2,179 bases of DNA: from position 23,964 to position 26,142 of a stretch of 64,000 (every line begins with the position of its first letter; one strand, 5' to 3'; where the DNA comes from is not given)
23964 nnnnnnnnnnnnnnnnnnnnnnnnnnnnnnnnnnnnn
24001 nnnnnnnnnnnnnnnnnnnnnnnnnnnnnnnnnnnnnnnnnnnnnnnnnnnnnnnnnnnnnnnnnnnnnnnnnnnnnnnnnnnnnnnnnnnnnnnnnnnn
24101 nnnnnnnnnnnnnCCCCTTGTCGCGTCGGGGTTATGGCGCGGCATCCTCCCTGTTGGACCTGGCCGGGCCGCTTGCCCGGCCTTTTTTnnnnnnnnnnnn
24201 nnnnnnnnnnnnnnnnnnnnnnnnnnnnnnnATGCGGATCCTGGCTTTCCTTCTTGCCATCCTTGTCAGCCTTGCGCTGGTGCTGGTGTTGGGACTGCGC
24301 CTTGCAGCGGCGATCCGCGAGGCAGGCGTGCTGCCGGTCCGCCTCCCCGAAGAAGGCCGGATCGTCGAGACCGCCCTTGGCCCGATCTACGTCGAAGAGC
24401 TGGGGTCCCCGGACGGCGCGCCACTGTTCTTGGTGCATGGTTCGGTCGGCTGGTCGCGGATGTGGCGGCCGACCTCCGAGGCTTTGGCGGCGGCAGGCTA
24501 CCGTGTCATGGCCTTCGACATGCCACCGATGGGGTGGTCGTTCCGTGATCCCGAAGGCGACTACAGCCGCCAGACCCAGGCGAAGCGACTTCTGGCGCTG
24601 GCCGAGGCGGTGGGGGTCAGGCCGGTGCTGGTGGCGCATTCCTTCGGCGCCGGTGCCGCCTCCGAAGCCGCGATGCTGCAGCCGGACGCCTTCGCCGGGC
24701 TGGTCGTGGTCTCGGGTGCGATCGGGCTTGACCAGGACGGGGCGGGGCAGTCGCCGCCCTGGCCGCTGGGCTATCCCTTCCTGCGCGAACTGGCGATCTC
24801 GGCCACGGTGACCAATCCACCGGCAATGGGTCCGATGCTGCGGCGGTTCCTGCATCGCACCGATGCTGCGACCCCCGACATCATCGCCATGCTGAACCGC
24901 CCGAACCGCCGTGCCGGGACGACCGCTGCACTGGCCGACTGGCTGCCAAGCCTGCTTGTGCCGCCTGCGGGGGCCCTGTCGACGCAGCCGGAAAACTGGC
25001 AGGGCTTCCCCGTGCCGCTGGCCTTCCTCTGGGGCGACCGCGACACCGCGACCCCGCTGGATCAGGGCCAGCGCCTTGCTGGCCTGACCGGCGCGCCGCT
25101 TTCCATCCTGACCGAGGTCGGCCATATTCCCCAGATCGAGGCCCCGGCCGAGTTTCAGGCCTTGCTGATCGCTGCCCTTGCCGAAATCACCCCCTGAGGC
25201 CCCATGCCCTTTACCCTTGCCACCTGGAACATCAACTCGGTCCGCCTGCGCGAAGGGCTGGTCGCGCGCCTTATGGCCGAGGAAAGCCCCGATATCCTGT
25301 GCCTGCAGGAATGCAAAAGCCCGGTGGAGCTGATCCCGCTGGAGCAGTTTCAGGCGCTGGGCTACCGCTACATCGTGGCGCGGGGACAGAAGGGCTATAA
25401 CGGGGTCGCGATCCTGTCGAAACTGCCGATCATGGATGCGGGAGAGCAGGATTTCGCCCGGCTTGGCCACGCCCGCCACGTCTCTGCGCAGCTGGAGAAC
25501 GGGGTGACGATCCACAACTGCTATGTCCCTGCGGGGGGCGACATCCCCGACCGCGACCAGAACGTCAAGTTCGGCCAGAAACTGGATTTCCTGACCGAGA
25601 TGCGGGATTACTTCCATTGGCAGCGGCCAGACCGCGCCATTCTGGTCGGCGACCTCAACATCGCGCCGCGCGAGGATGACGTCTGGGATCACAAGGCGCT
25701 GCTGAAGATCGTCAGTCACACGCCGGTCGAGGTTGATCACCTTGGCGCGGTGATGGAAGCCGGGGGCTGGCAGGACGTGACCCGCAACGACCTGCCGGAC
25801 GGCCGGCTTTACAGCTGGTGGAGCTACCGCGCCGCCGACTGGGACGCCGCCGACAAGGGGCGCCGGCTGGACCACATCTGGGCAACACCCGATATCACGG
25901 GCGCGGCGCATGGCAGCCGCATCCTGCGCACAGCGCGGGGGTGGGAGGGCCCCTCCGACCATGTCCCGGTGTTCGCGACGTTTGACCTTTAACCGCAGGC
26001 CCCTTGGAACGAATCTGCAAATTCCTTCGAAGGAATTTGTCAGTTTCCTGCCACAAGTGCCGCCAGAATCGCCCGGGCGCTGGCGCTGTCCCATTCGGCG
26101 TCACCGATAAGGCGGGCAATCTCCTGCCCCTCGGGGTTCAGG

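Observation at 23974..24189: SorX-like 3'UTR-derived sRNA behind the CenR-type regulator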

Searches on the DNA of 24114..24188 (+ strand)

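Call 15: build_rna_model(alignment_id=A1, structure=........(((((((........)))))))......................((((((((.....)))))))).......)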
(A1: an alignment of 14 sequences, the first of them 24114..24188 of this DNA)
Model R1 built from alignment A1 (14 sequences, 80 columns); structure: as given.
model positions 75; base pairs 15; branch points 1; effective number of sequences 2.43; information 0.753 bits per position. Calibrated on 0.2 Mb of random sequence (short: E-values are rough).
structure used (alignment columns):
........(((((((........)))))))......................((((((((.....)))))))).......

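Call 17: search_with_rna_model(model_id=R1, sources=[window, L001, L002, L003, L004, L005, L006, L007, L008, L009, L010, L011, L012, L013, L014, L015, L016, L017, L018, L019, L020, L021, L022, L023, L024, L025, L026, L027, L028, L029, L030, L031, L032, L033, L034, L035, L036, L037, L038, L039, L040, L041, L042, L043, L044, L045, L046, L047, L048, L049, L050, L051, L052, L053, L054, L055, L056, L057, L058, L059, L060, L061, L062, L063, L064, L065, L066, L067, L068, L069, L070, L071, L072, L073, L074, L075, L076, L077, L078, L079, L080], max_evalue=1, make_alignment=true)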
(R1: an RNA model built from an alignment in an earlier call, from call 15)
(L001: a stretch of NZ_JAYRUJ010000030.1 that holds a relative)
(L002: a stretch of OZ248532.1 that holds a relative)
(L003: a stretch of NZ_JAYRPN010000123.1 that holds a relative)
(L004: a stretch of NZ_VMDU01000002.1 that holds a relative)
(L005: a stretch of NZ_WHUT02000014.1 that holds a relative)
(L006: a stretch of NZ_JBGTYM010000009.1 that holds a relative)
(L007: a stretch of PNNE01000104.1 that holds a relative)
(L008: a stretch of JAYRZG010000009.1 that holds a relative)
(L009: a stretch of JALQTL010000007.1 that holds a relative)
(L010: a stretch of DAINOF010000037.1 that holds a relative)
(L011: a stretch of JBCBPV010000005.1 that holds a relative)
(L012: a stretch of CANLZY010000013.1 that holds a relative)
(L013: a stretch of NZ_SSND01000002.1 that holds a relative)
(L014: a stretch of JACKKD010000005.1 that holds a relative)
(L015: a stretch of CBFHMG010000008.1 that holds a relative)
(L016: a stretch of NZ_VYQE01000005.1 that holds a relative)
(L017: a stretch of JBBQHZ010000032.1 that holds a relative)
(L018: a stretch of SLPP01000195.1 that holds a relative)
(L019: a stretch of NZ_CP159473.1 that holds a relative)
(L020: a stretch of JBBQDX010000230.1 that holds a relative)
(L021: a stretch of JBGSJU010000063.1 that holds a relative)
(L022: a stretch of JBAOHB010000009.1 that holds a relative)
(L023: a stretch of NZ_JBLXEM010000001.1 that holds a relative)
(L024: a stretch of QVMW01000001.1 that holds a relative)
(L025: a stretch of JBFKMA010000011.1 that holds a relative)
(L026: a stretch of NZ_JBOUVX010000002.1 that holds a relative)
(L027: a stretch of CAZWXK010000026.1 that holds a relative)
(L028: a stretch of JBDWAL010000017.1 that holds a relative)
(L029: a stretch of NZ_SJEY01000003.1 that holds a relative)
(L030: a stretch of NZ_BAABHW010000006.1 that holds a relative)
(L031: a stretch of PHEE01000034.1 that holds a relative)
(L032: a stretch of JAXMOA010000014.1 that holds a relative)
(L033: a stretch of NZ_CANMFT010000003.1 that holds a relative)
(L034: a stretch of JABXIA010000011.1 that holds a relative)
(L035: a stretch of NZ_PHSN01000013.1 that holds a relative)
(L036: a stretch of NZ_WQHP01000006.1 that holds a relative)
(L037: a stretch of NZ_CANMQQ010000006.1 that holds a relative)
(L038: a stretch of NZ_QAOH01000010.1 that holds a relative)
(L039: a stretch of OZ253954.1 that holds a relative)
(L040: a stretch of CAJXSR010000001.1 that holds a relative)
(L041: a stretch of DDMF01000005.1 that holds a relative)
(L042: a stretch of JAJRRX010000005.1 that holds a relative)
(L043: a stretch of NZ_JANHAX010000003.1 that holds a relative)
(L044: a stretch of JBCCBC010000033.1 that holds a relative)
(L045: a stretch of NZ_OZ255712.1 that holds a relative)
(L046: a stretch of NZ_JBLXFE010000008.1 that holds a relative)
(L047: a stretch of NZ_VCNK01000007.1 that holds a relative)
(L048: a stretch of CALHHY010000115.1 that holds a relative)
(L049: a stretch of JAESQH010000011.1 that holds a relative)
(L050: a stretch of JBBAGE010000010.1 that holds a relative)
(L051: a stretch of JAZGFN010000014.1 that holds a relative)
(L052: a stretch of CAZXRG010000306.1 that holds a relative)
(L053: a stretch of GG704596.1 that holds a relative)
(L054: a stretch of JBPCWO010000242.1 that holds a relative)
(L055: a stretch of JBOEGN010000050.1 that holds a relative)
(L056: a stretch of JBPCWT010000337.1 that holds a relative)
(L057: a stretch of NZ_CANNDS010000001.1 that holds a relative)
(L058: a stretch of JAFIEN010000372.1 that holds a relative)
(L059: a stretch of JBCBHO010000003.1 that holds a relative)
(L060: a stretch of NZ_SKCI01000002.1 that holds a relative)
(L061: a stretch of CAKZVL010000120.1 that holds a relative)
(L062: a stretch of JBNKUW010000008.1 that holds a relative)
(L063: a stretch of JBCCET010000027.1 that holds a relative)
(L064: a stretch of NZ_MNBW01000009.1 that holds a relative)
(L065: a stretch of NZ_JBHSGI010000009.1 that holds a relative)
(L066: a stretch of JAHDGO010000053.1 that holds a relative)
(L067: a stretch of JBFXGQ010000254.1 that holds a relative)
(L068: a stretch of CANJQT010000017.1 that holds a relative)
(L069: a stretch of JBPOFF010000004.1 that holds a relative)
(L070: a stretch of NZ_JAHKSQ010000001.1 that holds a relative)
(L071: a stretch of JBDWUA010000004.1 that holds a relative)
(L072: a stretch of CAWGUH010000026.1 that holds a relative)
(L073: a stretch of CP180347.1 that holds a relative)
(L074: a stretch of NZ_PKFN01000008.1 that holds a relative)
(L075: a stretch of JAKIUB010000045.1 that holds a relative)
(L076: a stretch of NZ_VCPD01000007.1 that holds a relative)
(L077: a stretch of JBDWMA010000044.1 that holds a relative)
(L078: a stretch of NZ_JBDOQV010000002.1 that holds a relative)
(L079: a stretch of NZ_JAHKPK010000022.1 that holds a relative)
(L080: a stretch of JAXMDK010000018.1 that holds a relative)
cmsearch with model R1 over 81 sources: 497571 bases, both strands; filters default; matches with E-value up to 1: 101.
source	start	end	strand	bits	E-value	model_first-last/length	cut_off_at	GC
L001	3390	3464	+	98.9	2.1e-25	1-75/75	no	0.64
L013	3258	3331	+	94.7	3.4e-24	1-75/75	no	0.66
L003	1270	1344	+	93.7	6.5e-24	1-75/75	no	0.65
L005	3255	3328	+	93.6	6.8e-24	1-75/75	no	0.68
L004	3319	3393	+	93.1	9.6e-24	1-75/75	no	0.67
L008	3300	3373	+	93.1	1e-23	1-75/75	no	0.64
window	24114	24188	+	91.1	3.7e-23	1-75/75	no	0.68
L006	3288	3361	+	90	7.6e-23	1-75/75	no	0.65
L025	2688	2761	+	86.9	6e-22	1-75/75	no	0.68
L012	3246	3320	+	86.6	7.1e-22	1-75/75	no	0.67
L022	3198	3271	+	86.2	9.5e-22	1-75/75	no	0.68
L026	3203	3279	+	86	1.1e-21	1-75/75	no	0.66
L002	3377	3451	+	85.8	1.2e-21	1-75/75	no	0.68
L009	3251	3324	+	85.7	1.3e-21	1-75/75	no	0.61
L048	3246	3319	+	85.4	1.5e-21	1-75/75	no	0.61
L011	3202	3276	+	85.3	1.7e-21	1-75/75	no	0.61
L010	3375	3447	+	83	7.8e-21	1-75/75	no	0.74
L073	3190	3262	+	81.7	1.8e-20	1-75/75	no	0.62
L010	3202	3274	+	81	2.9e-20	1-75/75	no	0.67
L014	3199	3272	+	80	5.6e-20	1-75/75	no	0.69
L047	3269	3341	+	79.6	7.2e-20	1-75/75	no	0.59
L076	3247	3318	+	79.3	8.6e-20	1-75/75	no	0.61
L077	3193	3266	+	79.3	8.8e-20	1-75/75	no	0.51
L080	3191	3263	+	79.3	9.1e-20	1-75/75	no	0.66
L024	3294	3367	+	79.2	9.3e-20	1-75/75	no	0.55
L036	3247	3317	+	79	1.1e-19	1-75/75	no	0.59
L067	3263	3336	+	79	1.1e-19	1-75/75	no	0.61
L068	3149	3222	+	78.8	1.2e-19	1-75/75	no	0.68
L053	3247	3317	+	77.6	2.7e-19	1-75/75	no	0.59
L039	3192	3264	+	77.4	3e-19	1-75/75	no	0.59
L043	3475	3548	+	77.1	3.8e-19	1-75/75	no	0.57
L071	3245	3317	+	76.5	5.5e-19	1-75/75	no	0.59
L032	3246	3316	+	76.3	6.2e-19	1-75/75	no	0.56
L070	3289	3361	+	76.3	6.5e-19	1-75/75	no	0.58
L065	3269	3340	+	76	7.8e-19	1-75/75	no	0.58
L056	2002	2072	+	75.9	8.1e-19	1-75/75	no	0.58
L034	3248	3320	+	75.9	8.4e-19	1-75/75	no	0.56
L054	3191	3263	+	73.6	3.8e-18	1-75/75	no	0.6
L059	3247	3321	+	73.2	5e-18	1-75/75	no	0.63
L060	3277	3348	+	72.8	6.3e-18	1-75/75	no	0.6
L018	2875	2948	+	72.6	7.6e-18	1-75/75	no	0.66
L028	3248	3320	+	72.3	9e-18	1-75/75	no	0.59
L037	3246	3317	+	72.2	9.8e-18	1-75/75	no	0.61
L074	3242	3312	+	71.5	1.6e-17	1-75/75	no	0.61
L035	3259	3331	+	70.7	2.6e-17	1-75/75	no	0.64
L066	3240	3311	+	69.9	4.3e-17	1-75/75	no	0.62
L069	3225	3297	+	69.1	7.2e-17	1-75/75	no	0.56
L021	1106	1179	+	68.1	1.4e-16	1-75/75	no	0.62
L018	2161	2234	+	68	1.6e-16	1-75/75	no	0.77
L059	4268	4341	+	66.6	3.9e-16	1-75/75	no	0.64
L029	3231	3305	+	66.3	4.6e-16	1-75/75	no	0.6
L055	3242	3313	+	64.9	1.2e-15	1-75/75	no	0.58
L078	3238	3309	+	60.8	1.8e-14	1-75/75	no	0.57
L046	3249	3320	+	60.5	2.1e-14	1-75/75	no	0.54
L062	3232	3300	+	59.8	3.5e-14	1-75/75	no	0.61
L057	3242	3325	+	59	5.8e-14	1-75/75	no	0.64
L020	3185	3262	+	58.9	6.3e-14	1-75/75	no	0.65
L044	3240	3323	+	57.5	1.6e-13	1-75/75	no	0.61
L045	3234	3304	+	55.8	4.8e-13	1-75/75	no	0.61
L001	3190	3268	+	55.4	6.3e-13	1-75/75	no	0.72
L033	3190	3262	+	55.3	6.8e-13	1-75/75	no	0.62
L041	3203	3271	+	53.6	2e-12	1-75/75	no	0.59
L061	3238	3308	+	51.8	6.8e-12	1-75/75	no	0.59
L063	3194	3261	+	46.1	2.9e-10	1-75/75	no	0.65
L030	3224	3300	+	44.2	9.8e-10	1-75/75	no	0.53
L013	3422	3486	+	43.4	1.7e-09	1-75/75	no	0.62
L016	3238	3320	+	42.9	2.3e-09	1-75/75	no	0.63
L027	3180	3235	+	42.4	3.4e-09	1-75/75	no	0.62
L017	3210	3300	+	42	4.2e-09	1-75/75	no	0.66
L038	3244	3320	+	41.8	4.8e-09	1-75/75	no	0.62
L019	3240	3298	+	41.3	6.6e-09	1-75/75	no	0.58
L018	3015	3088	+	40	1.6e-08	1-75/75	no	0.69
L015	3219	3294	+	39.3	2.6e-08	1-75/75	no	0.55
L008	3468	3547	+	38.1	5.6e-08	1-75/75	no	0.54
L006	3475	3536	+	36.9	1.2e-07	1-75/75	no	0.56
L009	3357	3445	+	32.1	3e-06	1-75/75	no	0.61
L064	3236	3300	+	28.1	4.1e-05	1-75/75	no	0.65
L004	3420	3493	+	22.8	0.0014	1-75/75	no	0.73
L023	1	30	+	21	0.0044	45-75/75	5'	0.57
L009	3298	3318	-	18.9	0.018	49-69/75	no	0.86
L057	1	27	+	17.7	0.039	49-75/75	5'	0.7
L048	25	72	+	17.4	0.047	1-75/75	no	0.5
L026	4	53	+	17.4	0.05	1-75/75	no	0.58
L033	5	64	+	16.3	0.099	1-75/75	no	0.45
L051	3170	3239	+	16.1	0.11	1-75/75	no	0.46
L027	3209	3229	-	15.8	0.14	49-69/75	no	0.9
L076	3292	3312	-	15.4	0.18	49-69/75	no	0.86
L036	269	338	-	14.3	0.38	1-75/75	no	0.54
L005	3302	3322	-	14.2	0.38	49-69/75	no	0.86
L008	3347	3367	-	14.2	0.38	49-69/75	no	0.86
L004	3367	3387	-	13.8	0.52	49-69/75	no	0.81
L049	3175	3240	+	13.7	0.55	1-75/75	no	0.53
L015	50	70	+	13.7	0.56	49-69/75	no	0.71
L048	3293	3313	-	13.3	0.72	49-69/75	no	0.86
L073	3236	3256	-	13.3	0.72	49-69/75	no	0.86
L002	3425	3445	-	13.2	0.76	49-69/75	no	0.9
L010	3421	3441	-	13.1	0.81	49-69/75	no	0.9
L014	3246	3266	-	13.1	0.81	49-69/75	no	0.9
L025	2735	2755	-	13.1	0.81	49-69/75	no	0.9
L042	979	1033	+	13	0.91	1-75/75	no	0.55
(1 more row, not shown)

Alignment A2: 101 matches aligned to the model, 128 columns, each read 5' to 3' on its own strand. Consensus structure (alignment columns), stored with it:
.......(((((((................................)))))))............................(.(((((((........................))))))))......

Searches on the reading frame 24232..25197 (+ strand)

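Call 4: search_protein_families(library=ncbifam, proteins=[window:24232-25197:+])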
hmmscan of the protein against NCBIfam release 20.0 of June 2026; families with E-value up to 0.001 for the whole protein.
window:24232-25197:+ (321 aa): 15 families
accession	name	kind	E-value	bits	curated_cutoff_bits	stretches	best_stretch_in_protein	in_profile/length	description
NF011457.0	PRK14875.1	equivalog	4.5e-23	81.8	307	1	50-317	120-370/372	acetoin dehydrogenase dihydrolipoyllysine-residue acetyltransferase subunit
NF051488.1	bifunc_PcaDC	exception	5.6e-16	58.7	390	2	59-164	8-113/375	bifunctional 3-oxoadipate enol-lactonase/4-carboxymuconolactone decarboxylase PcaDC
TIGR02427.1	protocat_pcaD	equivalog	1.2e-14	54.4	255.85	2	257-315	190-249/251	3-oxoadipate enol-lactonase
TIGR03056.1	bchO_mg_che_rel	equivalog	4.4e-12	45.6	172.55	1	53-313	19-274/278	alpha/beta fold hydrolase BchO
NF045632.1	hydroxlase_HsaD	equivalog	3e-11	42.8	400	1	43-317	15-289/290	4,5:9,10-diseco-3-hydroxy-5,9,17-trioxoandrosta-1(10),2-diene-4-oate hydrolase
NF002938.0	PRK03592.1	equivalog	3.2e-10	39.8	241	1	55-162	25-129/298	haloalkane dehalogenase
TIGR03695.1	menH_SHCHC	equivalog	6.6e-10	38.8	208.55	1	64-169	4-111/252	2-succinyl-6-hydroxy-2,4-cyclohexadiene-1-carboxylate synthase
NF002043.0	PRK00870.1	subfamily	1.7e-09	37.6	265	1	52-167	37-153/302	haloalkane dehalogenase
NF051487.1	bifunc_PcaCD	exception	3.6e-08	32.9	430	0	260-315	354-410/413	bifunctional 4-carboxymuconolactone decarboxylase/3-oxoadipate enol-lactonase PcaCD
TIGR03343.1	biphenyl_bphD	equivalog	4.6e-08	32.6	462.15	1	70-317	42-281/282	2-hydroxy-6-oxo-6-phenylhexa-2,4-dienoate hydrolase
TIGR01738.1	bioH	equivalog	1.3e-07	31.5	206.95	1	62-162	3-98/245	pimeloyl-ACP methyl ester esterase BioH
TIGR03611.1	RutD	equivalog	2.4e-06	27.1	238.5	1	63-164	14-115/258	pyrimidine utilization protein D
NF008340.0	PRK11126.1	equivalog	5.5e-06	25.8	261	0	63-169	15-119/255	2-succinyl-6-hydroxy-2,4-cyclohexadiene-1-carboxylate synthase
NF004514.1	PRK05855.1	equivalog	1.6e-05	23.7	455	1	52-143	12-105/578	SDR family oxidoreductase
NF006449.0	PRK08775.1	equivalog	0.00025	20.1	296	1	72-163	83-173/344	homoserine O-succinyltransferase MetX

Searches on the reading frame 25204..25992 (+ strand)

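Call 4: search_protein_families(library=ncbifam, proteins=[window:25204-25992:+])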
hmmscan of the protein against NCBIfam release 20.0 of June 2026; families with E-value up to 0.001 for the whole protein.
window:25204-25992:+ (262 aa): 4 families
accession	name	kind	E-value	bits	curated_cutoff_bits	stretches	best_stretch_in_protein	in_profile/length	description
TIGR00195.1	exoDNase_III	equivalog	2.7e-49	168.1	182.55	1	5-260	3-254/254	exodeoxyribonuclease III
TIGR00633.1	xth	equivalog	1.1e-45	156.1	99.05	1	5-261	3-255/255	exodeoxyribonuclease III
NF008733.0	PRK11756.1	equivalog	1e-36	126.5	280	1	6-261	4-268/269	exodeoxyribonuclease III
NF010489.0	PRK13911.1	equivalog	2.3e-08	34.1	503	1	5-255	3-244/250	exodeoxyribonuclease III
